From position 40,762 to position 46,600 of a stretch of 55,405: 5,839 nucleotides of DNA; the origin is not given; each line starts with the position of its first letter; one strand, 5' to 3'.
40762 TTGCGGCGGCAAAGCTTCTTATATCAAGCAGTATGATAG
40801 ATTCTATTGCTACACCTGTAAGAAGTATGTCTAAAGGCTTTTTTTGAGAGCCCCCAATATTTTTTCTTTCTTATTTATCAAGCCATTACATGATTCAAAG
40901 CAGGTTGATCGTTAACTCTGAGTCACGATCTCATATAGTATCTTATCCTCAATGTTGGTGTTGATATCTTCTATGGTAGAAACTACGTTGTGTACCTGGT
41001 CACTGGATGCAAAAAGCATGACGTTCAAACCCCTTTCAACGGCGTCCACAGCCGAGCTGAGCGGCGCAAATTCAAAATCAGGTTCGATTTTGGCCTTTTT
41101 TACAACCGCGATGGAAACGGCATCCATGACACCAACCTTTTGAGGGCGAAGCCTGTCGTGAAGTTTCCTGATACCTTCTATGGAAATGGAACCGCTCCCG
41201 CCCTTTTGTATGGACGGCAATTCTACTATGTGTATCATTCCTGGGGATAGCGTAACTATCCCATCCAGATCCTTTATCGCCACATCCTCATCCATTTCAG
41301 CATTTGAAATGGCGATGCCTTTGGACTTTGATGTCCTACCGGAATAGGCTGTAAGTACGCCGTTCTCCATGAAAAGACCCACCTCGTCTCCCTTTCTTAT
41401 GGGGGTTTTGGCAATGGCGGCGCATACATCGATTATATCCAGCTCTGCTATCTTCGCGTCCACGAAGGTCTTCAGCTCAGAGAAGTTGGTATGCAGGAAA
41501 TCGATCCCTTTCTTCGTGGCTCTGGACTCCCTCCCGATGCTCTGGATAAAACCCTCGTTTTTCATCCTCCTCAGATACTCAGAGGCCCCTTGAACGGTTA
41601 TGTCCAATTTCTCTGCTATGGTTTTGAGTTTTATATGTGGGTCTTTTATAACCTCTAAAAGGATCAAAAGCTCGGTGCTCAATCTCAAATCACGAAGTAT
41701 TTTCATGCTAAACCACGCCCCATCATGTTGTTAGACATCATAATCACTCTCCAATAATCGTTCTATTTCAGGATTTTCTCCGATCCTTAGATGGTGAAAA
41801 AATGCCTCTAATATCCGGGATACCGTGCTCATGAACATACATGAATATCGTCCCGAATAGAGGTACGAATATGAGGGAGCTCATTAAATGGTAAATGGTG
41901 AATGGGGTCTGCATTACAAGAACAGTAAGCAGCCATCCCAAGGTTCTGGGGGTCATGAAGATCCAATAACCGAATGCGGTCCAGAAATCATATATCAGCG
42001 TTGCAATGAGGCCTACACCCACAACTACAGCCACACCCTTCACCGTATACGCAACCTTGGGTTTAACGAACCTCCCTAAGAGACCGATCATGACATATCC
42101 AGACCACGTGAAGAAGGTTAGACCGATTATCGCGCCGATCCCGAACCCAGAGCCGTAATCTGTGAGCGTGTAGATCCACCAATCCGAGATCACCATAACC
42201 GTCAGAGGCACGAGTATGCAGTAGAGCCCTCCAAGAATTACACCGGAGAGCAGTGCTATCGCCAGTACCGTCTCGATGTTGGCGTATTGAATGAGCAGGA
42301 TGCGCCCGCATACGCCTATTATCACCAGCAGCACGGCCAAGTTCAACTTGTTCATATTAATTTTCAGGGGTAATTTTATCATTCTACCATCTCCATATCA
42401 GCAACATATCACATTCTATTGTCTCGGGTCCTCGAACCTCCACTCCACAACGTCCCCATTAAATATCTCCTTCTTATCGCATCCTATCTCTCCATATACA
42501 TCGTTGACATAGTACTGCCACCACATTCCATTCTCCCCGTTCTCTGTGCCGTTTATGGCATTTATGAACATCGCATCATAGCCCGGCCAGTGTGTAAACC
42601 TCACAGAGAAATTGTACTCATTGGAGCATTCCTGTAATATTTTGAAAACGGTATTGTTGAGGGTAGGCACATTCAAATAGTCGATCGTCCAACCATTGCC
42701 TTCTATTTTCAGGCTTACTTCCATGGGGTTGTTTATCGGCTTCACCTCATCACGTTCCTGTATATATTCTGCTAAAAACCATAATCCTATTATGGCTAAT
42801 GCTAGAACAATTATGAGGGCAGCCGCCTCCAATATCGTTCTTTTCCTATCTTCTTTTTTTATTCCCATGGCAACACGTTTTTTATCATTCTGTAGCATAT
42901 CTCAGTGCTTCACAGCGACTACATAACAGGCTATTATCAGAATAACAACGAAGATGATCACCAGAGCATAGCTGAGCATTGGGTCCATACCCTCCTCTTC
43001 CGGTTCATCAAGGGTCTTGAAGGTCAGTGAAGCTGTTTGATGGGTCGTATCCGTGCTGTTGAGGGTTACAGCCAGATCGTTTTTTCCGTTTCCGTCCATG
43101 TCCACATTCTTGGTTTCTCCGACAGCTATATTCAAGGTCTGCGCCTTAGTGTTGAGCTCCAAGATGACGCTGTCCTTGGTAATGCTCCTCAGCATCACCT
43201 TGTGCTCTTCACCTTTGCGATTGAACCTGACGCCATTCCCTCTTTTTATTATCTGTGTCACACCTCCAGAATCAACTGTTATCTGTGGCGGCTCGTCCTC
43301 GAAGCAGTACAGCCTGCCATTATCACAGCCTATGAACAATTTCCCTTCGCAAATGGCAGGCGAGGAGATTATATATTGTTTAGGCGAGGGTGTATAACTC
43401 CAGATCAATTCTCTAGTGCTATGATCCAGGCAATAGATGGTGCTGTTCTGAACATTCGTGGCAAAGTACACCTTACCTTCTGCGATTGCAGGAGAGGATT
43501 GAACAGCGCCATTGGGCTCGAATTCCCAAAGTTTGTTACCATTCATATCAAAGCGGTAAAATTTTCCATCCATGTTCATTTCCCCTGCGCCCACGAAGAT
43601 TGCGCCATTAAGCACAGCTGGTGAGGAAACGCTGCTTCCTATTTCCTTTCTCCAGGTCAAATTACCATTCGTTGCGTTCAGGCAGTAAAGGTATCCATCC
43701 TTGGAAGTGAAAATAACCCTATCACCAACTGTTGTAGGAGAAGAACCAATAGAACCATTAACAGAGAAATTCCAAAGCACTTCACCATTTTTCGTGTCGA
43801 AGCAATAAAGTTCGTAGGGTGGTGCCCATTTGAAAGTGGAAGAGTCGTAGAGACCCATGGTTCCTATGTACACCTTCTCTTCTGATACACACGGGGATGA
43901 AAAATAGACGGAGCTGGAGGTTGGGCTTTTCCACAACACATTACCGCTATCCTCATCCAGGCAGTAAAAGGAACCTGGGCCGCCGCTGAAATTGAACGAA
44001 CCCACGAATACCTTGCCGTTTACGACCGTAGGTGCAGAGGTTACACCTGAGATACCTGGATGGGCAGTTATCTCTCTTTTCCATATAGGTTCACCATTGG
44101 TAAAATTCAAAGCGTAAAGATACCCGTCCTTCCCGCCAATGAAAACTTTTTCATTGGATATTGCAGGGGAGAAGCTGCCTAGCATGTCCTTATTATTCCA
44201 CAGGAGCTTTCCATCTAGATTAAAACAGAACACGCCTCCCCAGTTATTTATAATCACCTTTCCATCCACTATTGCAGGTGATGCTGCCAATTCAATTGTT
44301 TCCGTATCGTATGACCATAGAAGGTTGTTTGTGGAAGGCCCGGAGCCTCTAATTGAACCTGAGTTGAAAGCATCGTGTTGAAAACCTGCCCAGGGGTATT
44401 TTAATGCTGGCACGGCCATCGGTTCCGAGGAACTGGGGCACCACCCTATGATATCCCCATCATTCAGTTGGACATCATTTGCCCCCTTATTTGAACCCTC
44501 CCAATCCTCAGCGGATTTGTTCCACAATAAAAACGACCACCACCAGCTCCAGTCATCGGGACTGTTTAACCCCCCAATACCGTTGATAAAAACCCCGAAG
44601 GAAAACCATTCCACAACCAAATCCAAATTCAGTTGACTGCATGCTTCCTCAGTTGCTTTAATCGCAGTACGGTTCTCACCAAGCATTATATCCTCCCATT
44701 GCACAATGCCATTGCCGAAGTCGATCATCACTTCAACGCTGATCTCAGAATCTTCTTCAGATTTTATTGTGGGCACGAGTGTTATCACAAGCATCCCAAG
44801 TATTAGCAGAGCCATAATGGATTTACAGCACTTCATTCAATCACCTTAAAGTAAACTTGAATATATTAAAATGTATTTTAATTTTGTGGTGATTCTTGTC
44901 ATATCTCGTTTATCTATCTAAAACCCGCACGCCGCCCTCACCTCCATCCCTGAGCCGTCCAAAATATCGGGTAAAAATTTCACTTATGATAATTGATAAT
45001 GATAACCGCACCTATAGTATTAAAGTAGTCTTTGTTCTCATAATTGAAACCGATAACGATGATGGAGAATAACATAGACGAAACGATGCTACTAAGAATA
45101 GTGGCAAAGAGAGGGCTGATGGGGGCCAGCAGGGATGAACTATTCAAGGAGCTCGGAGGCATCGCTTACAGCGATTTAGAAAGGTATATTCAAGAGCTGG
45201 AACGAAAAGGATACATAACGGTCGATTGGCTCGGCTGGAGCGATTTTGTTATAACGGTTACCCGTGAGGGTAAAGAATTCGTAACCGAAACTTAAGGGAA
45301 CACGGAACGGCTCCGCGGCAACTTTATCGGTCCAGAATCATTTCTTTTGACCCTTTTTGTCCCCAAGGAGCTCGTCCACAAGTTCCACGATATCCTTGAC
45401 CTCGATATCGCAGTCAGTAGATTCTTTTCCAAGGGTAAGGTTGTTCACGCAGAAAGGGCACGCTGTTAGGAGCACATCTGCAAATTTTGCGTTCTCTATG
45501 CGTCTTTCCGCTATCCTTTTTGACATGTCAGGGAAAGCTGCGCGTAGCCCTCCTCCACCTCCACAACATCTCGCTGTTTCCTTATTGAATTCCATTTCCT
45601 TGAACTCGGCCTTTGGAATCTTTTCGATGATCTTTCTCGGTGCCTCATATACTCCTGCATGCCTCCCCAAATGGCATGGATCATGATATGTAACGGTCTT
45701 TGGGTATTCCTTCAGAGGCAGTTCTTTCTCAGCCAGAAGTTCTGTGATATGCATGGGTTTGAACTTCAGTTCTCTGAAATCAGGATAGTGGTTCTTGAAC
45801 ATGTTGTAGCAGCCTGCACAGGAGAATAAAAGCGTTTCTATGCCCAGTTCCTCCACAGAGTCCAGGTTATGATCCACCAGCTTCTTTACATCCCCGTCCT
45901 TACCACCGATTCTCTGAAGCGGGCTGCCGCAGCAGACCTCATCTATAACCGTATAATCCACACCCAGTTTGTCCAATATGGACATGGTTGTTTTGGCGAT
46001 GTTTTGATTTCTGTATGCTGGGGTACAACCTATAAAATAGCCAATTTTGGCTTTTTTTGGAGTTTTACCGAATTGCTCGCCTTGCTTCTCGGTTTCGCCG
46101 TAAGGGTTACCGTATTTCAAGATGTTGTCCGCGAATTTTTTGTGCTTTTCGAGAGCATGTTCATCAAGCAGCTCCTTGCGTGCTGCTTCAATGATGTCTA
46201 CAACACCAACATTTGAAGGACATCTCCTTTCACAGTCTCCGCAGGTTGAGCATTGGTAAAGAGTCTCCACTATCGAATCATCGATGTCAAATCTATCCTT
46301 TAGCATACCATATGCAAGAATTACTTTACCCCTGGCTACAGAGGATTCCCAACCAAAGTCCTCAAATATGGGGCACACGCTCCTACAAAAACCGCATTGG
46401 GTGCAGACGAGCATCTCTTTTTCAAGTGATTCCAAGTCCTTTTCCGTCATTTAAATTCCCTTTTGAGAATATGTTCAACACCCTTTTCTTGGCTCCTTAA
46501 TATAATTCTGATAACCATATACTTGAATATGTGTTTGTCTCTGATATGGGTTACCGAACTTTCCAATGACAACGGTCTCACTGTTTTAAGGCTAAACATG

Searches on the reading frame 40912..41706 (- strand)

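Call 53: search_protein_families(library=pfam, proteins=[window:40912-41706:-], max_evalue=0.00001)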
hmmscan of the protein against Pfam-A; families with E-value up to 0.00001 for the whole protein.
window:40912-41706:- (264 aa): 2 families
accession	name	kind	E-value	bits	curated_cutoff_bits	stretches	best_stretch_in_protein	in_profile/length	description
PF25211.1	DUF7839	-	2.6e-17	63.3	27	1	153-250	2-97/101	Domain of unknown function (DUF7839)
PF13412.12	HTH_24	-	3.5e-08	33.3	21.9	1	11-55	4-48/48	Winged helix-turn-helix DNA-binding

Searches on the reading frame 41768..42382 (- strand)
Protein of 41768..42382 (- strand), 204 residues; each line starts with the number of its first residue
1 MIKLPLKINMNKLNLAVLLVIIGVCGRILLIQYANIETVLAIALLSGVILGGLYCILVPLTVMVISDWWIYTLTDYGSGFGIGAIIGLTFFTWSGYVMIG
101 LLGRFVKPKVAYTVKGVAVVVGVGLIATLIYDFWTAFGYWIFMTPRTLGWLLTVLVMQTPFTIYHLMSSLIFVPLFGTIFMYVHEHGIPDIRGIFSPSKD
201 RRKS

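Call 53: search_protein_families(library=pfam, proteins=[window:41768-42382:-], max_evalue=0.00001)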
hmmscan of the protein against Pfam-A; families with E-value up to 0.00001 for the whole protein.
window:41768-42382:- (204 aa): 1 family
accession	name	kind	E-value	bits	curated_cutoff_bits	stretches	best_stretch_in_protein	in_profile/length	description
PF20221.3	DUF6580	-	1.5e-17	64.7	27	1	14-184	8-156/162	Family of unknown function (DUF6580)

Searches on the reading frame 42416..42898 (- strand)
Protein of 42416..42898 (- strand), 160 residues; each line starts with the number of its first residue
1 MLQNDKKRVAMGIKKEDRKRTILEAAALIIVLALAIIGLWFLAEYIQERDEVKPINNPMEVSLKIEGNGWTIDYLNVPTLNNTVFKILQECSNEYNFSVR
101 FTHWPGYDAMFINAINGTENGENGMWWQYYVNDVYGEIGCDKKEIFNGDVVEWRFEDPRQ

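Call 53: search_protein_families(library=pfam, proteins=[window:42416-42898:-], max_evalue=0.00001)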
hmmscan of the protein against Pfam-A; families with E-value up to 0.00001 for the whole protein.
window:42416-42898:- (160 aa): 1 family
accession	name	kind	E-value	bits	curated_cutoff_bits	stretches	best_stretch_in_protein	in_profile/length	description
PF14478.12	DUF4430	-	1.1e-13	51.8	23.8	1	82-156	2-71/72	Domain of unknown function (DUF4430)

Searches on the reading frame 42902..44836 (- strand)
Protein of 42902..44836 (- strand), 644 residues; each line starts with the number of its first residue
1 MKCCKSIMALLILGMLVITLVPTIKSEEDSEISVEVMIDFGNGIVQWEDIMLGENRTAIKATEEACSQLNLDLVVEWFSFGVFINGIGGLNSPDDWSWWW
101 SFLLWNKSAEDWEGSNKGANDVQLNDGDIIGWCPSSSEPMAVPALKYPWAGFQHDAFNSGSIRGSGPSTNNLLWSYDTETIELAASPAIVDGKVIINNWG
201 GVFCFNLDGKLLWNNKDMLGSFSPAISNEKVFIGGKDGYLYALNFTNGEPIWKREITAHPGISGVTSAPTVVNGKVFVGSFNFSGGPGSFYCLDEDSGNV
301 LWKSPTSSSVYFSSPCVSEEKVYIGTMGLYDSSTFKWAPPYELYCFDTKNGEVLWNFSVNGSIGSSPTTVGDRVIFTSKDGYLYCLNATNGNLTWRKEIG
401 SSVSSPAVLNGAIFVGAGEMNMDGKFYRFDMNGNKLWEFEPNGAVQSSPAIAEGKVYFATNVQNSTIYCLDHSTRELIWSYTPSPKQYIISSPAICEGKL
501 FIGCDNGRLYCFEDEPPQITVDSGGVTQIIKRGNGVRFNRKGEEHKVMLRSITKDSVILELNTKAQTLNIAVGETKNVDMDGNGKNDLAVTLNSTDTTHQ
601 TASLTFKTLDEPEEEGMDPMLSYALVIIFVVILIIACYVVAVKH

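Call 53: search_protein_families(library=pfam, proteins=[window:42902-44836:-], max_evalue=0.00001)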
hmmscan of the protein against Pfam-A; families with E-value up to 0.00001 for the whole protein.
window:42902-44836:- (644 aa): 4 families
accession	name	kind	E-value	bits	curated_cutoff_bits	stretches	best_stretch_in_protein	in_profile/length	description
PF13570.13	Beta-prop_ACSF4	-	9.2e-47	160.5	133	2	343-515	73-244/329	Beta-alanine-activating enzyme, beta-propeller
PF13360.13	PQQ_2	-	4.7e-38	131.6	27.6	2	343-513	5-185/233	Outer membrane protein assembly factor BamB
PF25292.1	Beta-prop_CGLA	-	2.2e-09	37.7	26.8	0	421-444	51-74/316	Lambda-carrageenase beta-propeller domain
PF01011.28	PQQ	-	3.2e-08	33.2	26.7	0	441-489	45-91/595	Glucose/ethanol/alcohol dehydrogenase, beta-propeller domain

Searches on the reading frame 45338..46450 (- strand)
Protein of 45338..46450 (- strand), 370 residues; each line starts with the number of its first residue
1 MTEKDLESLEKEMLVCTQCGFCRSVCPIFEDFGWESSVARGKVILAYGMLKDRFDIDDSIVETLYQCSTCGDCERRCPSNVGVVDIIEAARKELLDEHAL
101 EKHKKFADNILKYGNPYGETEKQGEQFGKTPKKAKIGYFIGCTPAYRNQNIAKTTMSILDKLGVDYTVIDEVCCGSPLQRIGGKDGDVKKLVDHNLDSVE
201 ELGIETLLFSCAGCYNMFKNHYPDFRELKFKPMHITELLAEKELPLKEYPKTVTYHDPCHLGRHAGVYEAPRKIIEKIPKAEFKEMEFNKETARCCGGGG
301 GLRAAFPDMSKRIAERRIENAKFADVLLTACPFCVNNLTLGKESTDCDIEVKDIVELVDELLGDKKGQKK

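Call 53: search_protein_families(library=pfam, proteins=[window:45338-46450:-], max_evalue=0.00001)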
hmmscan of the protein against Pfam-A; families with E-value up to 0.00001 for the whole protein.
window:45338-46450:- (370 aa): 4 families
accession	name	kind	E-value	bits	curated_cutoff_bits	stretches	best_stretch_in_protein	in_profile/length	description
PF02754.22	CCG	-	3.4e-35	120.5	20.6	2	253-338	1-84/85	Cysteine-rich domain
PF13183.11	Fer4_8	-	2.2e-13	50.9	27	1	13-81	2-68/68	4Fe-4S dicluster domain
PF13534.11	Fer4_17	-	1.6e-11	45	22.2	1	16-81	2-60/61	4Fe-4S dicluster domain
PF12838.12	Fer4_7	-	4.6e-06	27.4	27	1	16-81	2-52/52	4Fe-4S dicluster domain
